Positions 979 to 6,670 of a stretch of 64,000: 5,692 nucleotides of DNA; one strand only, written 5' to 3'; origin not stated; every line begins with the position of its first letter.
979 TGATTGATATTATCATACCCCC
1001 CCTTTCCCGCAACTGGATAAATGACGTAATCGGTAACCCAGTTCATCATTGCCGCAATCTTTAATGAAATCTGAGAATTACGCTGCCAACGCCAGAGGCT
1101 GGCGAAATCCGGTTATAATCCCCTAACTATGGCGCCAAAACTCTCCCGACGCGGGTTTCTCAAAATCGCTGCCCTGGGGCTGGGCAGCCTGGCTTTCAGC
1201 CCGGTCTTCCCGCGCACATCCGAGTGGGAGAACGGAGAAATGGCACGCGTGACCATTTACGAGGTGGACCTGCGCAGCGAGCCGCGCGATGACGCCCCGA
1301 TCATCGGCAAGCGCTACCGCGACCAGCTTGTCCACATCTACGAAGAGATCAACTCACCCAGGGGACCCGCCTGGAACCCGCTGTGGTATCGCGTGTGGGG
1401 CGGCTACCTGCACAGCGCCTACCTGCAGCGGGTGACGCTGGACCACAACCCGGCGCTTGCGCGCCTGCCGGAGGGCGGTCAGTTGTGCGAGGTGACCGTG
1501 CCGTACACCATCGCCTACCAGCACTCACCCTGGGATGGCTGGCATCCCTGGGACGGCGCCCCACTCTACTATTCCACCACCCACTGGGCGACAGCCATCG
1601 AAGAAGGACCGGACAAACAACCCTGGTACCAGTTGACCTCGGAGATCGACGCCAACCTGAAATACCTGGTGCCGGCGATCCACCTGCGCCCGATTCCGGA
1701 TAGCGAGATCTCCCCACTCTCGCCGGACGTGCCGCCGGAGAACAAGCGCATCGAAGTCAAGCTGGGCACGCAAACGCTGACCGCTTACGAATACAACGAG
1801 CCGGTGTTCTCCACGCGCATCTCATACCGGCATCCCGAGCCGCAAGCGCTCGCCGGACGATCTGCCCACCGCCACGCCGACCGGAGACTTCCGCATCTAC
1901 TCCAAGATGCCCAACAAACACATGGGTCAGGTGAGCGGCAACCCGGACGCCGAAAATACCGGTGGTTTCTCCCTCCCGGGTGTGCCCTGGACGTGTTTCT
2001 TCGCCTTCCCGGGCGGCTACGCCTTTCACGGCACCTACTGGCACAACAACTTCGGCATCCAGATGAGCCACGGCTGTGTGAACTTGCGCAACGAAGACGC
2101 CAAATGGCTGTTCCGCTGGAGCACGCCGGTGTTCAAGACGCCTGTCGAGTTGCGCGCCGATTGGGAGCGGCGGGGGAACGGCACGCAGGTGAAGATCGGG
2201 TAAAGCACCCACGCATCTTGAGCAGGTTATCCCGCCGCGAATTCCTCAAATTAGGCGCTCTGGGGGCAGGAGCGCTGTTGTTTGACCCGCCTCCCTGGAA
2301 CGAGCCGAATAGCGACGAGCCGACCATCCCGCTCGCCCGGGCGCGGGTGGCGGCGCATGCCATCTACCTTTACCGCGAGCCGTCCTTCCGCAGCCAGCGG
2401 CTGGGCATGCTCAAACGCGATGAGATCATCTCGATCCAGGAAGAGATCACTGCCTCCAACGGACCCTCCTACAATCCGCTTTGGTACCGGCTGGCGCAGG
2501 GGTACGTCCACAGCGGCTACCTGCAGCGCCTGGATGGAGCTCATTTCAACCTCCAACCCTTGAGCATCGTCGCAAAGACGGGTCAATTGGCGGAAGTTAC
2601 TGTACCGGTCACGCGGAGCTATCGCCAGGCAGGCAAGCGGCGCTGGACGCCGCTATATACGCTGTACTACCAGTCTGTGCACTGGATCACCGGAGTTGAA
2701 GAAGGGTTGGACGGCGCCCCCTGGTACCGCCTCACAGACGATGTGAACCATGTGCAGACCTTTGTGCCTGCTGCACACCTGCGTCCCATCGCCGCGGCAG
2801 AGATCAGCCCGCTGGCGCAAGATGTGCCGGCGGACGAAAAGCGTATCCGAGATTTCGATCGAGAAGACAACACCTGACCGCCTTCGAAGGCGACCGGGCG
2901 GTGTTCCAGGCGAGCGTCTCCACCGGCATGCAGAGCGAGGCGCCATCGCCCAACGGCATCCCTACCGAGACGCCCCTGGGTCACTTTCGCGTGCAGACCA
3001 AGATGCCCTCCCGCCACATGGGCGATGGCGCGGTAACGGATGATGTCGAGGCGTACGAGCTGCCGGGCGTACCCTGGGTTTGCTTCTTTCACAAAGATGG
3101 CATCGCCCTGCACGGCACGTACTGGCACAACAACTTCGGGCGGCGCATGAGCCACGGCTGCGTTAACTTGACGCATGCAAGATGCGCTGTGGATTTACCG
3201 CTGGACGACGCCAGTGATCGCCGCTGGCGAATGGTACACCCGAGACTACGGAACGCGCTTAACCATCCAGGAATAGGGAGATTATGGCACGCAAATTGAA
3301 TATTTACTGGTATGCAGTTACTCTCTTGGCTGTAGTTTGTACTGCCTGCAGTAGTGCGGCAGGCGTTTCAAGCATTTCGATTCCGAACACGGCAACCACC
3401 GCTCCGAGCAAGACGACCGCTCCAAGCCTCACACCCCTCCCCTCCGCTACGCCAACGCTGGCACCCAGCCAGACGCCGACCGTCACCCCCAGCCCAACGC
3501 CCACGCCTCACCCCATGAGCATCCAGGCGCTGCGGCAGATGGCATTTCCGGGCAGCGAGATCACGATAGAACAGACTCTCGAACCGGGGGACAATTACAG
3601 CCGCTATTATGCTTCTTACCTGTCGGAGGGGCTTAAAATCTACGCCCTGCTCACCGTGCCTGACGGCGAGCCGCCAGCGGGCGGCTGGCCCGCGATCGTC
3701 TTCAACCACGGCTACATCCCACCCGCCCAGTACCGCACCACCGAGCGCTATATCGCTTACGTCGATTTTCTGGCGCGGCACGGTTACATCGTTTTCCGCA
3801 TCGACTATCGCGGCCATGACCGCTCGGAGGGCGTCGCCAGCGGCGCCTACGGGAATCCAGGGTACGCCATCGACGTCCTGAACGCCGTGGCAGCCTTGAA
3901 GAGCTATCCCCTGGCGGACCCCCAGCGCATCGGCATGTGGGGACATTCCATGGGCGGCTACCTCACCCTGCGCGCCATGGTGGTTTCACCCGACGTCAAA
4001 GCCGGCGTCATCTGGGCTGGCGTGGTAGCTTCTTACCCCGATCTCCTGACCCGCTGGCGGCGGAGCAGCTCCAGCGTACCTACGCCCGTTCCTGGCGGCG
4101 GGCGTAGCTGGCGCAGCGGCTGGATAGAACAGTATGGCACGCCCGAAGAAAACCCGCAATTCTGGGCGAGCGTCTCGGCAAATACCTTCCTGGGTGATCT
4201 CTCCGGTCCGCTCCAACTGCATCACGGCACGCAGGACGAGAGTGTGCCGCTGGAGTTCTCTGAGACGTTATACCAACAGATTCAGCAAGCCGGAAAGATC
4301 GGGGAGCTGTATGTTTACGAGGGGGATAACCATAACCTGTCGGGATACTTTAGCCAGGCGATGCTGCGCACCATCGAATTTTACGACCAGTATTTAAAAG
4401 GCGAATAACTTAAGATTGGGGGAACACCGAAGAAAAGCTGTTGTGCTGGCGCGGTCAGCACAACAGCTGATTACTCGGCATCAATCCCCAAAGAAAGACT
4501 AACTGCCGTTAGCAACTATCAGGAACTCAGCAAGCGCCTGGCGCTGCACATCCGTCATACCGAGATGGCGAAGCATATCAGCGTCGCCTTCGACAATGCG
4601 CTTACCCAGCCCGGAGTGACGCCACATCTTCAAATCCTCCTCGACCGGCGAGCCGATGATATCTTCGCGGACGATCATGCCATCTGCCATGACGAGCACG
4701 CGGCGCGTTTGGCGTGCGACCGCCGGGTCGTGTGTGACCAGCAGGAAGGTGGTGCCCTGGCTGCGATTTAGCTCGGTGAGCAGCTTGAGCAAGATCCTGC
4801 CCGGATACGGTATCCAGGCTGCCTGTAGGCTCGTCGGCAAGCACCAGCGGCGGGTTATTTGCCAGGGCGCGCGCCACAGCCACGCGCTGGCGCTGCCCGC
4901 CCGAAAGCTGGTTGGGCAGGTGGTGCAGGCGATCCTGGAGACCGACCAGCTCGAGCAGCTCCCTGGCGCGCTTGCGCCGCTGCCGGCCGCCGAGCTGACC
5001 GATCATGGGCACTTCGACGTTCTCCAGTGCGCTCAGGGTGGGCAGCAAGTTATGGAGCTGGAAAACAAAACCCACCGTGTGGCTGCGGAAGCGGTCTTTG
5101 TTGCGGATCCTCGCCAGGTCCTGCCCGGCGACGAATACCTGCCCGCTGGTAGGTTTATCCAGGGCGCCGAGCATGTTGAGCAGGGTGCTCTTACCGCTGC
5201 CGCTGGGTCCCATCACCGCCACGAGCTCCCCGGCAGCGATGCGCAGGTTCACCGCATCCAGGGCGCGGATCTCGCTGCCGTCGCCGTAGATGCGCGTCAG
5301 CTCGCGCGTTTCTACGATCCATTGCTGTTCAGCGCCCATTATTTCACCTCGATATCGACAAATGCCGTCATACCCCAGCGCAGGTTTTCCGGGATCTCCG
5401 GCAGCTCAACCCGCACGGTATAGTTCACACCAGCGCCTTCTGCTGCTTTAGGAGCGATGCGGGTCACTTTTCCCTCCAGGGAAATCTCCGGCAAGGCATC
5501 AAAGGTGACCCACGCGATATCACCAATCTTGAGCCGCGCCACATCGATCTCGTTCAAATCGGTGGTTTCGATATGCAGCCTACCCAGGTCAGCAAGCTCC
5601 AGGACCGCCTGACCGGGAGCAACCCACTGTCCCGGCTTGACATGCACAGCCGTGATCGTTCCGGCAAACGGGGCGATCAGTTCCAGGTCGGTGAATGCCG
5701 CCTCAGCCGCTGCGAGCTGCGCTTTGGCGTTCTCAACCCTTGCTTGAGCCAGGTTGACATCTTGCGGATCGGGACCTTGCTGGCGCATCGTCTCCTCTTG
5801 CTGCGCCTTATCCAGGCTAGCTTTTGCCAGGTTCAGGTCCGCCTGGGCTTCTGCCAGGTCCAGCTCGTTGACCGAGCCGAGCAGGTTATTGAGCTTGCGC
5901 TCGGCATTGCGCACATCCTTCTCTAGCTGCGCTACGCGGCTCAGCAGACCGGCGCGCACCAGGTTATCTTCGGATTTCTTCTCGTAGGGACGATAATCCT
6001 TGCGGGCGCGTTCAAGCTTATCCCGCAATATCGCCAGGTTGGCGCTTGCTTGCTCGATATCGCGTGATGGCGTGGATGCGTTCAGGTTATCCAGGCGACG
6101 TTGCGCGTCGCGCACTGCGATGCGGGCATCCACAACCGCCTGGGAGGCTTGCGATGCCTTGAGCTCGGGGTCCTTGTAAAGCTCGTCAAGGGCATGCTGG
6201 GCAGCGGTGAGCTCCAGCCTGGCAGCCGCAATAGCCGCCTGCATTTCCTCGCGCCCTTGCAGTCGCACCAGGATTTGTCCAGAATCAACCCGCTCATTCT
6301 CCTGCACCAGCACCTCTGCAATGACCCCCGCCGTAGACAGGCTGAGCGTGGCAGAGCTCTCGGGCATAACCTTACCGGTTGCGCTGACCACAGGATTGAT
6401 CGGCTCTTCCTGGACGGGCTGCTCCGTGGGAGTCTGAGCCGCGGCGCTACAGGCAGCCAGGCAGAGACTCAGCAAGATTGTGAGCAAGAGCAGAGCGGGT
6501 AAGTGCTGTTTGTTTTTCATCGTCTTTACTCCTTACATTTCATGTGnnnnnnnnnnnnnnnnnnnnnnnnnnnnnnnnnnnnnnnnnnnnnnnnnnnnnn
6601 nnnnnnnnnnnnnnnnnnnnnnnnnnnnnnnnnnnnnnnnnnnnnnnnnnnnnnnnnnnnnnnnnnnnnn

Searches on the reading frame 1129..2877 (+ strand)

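Call 81: search_protein_families(library=pfam, max_evalue=0.00001, proteins=[window:1129-2877:+])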
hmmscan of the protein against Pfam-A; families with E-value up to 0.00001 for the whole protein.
window:1129-2877:+ (582 aa): 1 family
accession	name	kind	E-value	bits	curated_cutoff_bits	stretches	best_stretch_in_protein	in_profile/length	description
PF08239.17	SH3_3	-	3.1e-09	37.3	27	0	46-99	3-53/54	Bacterial SH3 domain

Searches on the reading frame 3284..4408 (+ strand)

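Call 81: search_protein_families(library=pfam, max_evalue=0.00001, proteins=[window:3284-4408:+])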
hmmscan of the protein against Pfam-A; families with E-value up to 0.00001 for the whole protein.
window:3284-4408:+ (374 aa): 9 families
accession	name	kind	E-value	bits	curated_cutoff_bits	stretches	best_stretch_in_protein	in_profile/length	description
PF00326.27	Peptidase_S9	-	9.7e-20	71.4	22.6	1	160-372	7-211/213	Prolyl oligopeptidase family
PF12146.15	Hydrolase_4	-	2.3e-15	57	27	1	138-251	7-114/239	Serine aminopeptidase, S33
PF02129.25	Peptidase_S15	-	1.9e-12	47.9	23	1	116-253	2-135/262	X-Pro dipeptidyl-peptidase (S15 family)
PF00561.26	Abhydrolase_1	-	3.6e-10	40.4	25.8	1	136-246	1-102/245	alpha/beta hydrolase fold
PF20434.5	BD-FAE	-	1.3e-09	38.4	26.8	1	144-332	24-214/215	BD-FAE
PF12697.13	Abhydrolase_6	-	5.1e-09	37.6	26.3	1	155-319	15-177/217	Alpha/beta hydrolase family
PF05448.18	AXE1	-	1.9e-08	33.9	21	0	196-252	158-208/321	Acetyl xylan esterase (AXE1)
PF01738.24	DLH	-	2.1e-08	34.4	21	0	198-249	81-132/217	Dienelactone hydrolase family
PF02230.22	Abhydrolase_2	-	2.6e-06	27.9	23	0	309-364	158-213/217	Phospholipase/Carboxylesterase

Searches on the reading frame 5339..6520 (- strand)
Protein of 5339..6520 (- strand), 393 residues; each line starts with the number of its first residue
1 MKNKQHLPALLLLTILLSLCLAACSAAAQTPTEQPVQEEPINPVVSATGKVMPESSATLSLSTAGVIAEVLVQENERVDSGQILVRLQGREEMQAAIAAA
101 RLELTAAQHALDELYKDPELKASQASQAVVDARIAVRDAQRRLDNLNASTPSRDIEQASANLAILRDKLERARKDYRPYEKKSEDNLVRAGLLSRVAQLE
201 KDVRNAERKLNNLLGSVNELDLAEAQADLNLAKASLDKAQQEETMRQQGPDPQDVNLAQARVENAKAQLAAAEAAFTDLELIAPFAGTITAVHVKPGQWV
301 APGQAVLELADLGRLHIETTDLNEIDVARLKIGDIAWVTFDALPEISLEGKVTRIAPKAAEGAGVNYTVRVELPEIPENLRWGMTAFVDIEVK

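Call 81: search_protein_families(library=pfam, max_evalue=0.00001, proteins=[window:5339-6520:-])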
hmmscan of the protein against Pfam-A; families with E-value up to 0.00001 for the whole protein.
window:5339-6520:- (393 aa): 4 families
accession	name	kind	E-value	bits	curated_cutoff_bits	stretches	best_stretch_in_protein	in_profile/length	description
PF16576.10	HlyD_D23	-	2.1e-22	79.9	30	1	195-386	29-214/214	Barrel-sandwich domain of CusB or HlyD membrane-fusion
PF13437.12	HlyD_3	-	1.5e-18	67.9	22.2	1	281-380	2-103/106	HlyD family secretion protein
PF13533.13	Biotin_lipoyl_2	-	2.2e-10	40.5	29.8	0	58-87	2-31/32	Biotin-lipoyl like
PF00364.28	Biotin_lipoyl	-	1.2e-06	28.7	22.1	0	58-87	44-73/73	Biotin-requiring enzyme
